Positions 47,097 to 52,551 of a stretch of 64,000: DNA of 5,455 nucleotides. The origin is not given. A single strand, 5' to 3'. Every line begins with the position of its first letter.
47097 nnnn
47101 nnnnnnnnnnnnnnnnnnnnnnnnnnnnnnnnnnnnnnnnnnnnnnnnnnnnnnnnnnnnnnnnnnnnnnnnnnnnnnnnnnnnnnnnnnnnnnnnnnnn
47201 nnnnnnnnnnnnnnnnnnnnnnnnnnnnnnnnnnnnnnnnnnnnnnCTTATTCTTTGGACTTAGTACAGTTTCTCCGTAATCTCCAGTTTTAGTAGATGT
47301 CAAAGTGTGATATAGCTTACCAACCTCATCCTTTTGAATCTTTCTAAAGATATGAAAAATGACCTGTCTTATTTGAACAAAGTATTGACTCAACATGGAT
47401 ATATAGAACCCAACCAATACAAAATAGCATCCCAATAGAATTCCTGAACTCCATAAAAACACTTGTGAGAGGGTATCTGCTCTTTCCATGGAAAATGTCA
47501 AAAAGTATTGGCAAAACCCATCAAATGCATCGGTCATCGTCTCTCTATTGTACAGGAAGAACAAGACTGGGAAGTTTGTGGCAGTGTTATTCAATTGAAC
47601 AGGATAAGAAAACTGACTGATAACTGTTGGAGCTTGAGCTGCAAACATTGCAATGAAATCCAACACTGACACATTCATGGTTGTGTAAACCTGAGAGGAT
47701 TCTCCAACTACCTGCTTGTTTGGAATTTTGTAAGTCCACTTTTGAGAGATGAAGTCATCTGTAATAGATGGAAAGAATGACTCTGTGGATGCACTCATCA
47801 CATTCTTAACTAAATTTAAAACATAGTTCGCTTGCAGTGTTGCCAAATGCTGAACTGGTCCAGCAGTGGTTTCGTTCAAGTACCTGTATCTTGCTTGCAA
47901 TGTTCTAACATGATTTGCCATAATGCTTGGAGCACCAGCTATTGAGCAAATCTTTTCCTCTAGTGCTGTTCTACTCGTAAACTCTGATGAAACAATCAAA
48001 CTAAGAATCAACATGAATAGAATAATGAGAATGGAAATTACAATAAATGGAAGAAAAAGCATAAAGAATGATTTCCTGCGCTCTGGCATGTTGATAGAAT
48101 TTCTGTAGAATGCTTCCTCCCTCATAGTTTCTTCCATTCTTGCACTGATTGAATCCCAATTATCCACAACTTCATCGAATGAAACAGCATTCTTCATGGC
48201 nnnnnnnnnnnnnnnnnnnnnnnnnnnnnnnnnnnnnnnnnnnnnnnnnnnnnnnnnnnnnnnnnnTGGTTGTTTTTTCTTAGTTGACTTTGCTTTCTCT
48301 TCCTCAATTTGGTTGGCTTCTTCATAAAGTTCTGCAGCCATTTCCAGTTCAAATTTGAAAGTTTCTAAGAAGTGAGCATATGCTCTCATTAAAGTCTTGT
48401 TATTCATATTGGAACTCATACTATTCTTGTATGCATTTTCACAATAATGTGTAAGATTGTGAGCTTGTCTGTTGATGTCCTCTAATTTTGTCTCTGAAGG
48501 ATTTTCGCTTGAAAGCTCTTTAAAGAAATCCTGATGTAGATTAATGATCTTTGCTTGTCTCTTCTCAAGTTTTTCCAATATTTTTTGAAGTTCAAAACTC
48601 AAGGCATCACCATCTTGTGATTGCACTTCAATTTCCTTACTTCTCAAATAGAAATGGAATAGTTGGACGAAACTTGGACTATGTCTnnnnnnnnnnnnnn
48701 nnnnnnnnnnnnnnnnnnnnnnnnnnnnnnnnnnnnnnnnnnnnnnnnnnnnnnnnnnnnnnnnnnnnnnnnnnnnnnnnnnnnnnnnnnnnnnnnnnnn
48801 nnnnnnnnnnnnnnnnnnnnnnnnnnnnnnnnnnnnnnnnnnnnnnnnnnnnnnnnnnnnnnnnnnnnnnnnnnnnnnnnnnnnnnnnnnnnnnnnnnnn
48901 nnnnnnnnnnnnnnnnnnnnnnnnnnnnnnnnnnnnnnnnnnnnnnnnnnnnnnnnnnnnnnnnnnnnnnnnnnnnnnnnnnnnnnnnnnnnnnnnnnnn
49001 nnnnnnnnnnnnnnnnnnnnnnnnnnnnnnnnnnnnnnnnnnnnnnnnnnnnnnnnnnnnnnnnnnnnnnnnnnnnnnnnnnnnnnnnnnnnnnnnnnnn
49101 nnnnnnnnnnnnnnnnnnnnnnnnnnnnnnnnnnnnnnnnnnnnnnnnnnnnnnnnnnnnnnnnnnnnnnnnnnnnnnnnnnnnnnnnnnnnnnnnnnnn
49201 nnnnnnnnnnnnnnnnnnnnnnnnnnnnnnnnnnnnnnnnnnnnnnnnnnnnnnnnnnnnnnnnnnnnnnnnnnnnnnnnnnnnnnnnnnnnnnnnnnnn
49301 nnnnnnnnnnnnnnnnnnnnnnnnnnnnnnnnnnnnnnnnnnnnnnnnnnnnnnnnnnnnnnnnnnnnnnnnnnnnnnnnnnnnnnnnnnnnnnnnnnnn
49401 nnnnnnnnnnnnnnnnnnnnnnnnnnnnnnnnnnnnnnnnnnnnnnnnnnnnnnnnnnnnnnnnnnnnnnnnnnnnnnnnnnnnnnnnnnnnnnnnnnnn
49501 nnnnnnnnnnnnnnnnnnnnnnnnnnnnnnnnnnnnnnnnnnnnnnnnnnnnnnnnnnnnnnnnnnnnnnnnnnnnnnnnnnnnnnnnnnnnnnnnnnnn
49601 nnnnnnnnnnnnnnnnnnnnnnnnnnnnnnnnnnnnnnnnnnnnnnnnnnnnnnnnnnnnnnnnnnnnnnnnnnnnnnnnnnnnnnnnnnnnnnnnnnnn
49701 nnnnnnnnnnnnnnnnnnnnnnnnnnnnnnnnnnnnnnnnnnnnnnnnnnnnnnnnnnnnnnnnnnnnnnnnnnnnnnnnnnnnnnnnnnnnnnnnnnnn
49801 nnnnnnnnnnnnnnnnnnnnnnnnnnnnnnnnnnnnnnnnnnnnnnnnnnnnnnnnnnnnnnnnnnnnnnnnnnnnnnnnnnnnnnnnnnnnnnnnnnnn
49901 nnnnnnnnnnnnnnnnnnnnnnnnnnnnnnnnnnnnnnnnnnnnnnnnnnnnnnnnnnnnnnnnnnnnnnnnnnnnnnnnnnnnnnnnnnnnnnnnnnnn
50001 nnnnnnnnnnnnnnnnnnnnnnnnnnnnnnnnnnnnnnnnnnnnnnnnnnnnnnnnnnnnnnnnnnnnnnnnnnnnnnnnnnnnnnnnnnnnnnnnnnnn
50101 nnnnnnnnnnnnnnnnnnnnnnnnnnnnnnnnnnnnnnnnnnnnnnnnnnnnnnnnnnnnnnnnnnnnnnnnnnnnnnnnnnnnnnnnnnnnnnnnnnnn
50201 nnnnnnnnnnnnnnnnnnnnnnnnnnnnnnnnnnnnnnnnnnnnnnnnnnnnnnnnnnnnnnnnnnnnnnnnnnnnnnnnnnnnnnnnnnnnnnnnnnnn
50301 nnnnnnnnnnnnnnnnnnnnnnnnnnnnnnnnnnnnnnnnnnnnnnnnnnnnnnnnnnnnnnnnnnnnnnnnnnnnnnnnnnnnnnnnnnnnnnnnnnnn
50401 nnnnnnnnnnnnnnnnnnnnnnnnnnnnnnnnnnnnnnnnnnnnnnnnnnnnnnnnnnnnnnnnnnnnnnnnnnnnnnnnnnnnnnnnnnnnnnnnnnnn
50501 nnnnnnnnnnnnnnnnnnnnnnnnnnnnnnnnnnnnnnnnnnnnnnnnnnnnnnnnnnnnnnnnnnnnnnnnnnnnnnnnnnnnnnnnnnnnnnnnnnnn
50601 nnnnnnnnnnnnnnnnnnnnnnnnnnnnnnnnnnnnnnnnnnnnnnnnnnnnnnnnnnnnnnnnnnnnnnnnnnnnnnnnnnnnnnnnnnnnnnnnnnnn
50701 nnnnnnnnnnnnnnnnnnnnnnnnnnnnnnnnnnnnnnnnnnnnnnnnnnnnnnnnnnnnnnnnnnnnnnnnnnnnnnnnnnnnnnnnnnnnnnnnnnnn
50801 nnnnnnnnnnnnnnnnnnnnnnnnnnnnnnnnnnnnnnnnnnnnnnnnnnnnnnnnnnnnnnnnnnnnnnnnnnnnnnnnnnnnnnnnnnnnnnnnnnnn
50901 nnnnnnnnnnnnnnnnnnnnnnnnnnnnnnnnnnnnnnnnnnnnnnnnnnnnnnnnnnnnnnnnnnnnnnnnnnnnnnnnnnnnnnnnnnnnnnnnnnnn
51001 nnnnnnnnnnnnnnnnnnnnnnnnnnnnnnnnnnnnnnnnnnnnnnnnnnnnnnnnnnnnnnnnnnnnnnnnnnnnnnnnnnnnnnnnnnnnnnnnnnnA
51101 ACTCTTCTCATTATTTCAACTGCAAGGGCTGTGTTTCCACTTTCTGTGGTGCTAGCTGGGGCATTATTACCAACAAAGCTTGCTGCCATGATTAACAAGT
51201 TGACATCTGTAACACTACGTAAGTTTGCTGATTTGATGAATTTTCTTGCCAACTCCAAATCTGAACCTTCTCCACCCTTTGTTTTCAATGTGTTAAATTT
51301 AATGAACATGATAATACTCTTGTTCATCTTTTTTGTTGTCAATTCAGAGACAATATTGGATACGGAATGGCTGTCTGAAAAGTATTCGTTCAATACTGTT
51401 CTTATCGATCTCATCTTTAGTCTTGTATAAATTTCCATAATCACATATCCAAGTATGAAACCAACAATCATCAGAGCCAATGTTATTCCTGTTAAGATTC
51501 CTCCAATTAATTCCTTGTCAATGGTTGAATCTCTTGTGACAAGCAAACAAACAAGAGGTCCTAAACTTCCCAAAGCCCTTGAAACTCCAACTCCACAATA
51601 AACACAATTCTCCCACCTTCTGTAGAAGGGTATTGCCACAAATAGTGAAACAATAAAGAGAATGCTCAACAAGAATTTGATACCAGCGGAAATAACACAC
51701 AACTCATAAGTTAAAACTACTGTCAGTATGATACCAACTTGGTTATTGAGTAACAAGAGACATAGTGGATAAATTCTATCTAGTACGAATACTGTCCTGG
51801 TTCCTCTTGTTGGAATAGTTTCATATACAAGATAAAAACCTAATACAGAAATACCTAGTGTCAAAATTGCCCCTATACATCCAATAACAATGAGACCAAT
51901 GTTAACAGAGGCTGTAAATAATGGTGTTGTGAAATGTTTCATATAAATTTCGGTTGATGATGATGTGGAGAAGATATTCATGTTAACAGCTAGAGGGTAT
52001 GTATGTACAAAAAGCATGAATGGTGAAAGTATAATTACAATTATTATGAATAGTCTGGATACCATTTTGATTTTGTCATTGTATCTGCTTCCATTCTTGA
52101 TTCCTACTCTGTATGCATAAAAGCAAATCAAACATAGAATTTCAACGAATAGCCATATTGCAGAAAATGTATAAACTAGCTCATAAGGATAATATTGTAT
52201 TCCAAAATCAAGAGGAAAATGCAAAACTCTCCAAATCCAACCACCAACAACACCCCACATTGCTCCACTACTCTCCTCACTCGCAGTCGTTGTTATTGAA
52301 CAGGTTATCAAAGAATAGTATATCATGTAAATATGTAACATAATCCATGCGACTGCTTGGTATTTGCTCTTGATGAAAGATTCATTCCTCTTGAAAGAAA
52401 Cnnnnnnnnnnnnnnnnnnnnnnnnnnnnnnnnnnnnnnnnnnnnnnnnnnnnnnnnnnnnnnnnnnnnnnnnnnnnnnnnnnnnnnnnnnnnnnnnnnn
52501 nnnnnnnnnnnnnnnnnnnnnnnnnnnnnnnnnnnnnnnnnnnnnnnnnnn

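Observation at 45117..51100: Head-to-tail tandem pair of two-TM receptor-type cyclases with a large extracellular domain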

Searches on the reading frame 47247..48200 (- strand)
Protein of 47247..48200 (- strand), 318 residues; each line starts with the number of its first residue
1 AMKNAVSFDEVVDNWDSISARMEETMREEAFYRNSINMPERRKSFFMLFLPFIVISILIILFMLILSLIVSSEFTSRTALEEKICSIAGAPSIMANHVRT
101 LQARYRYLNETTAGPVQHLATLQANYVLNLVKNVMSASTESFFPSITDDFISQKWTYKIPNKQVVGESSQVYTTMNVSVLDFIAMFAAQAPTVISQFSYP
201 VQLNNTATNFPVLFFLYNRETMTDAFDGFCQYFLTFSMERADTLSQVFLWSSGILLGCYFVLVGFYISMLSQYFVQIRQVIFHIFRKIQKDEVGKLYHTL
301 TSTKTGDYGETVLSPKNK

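Call 97: find_related_loci(query=A5, collection=metagenome_contigs, flank=10000)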
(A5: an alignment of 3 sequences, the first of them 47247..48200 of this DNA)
Query A5 (318 aa) in metagenome_contigs; peptide patterns used: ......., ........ (x = any residue, [..] = any of these).
416 stretches matched a pattern, but none encodes a relative of the query by tblastn (E <= 1e-3).

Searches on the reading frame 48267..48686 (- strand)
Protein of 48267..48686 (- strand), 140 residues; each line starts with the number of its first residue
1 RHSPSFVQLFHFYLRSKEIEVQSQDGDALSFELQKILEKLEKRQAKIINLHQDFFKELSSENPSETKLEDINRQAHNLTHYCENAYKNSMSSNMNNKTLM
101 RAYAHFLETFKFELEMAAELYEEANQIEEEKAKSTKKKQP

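Call 62: find_homologous_proteins(query=A4, max_evalue=0.001)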
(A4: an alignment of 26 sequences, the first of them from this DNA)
Query A4 (26 sequences): 1303 candidates shared short words with the query, none scored E <= 0.001.

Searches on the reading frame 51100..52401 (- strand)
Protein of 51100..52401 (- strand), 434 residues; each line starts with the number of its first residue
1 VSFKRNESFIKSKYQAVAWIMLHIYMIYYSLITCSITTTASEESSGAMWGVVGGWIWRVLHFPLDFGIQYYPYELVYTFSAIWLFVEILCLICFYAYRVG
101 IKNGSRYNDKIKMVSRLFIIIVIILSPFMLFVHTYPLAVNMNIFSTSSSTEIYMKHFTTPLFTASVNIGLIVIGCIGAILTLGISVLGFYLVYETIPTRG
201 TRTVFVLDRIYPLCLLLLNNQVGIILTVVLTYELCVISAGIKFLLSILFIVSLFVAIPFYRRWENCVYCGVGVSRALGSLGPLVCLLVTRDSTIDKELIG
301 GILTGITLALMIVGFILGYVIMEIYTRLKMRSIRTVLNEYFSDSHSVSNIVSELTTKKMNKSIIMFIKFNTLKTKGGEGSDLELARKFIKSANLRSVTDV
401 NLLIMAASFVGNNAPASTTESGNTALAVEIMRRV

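Call 84: search_protein_families(library=pfam, proteins=[window:51100-52401:-], max_evalue=10)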
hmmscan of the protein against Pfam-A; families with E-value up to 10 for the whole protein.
window:51100-52401:- (434 aa): 2 families
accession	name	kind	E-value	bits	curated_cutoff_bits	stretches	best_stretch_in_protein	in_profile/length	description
PF07178.16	TraL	-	0.22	12.3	24.4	1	298-335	24-61/90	TraL protein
PF06711.16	DUF1198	-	2.1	8.8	25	1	306-353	4-48/143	Protein of unknown function (DUF1198)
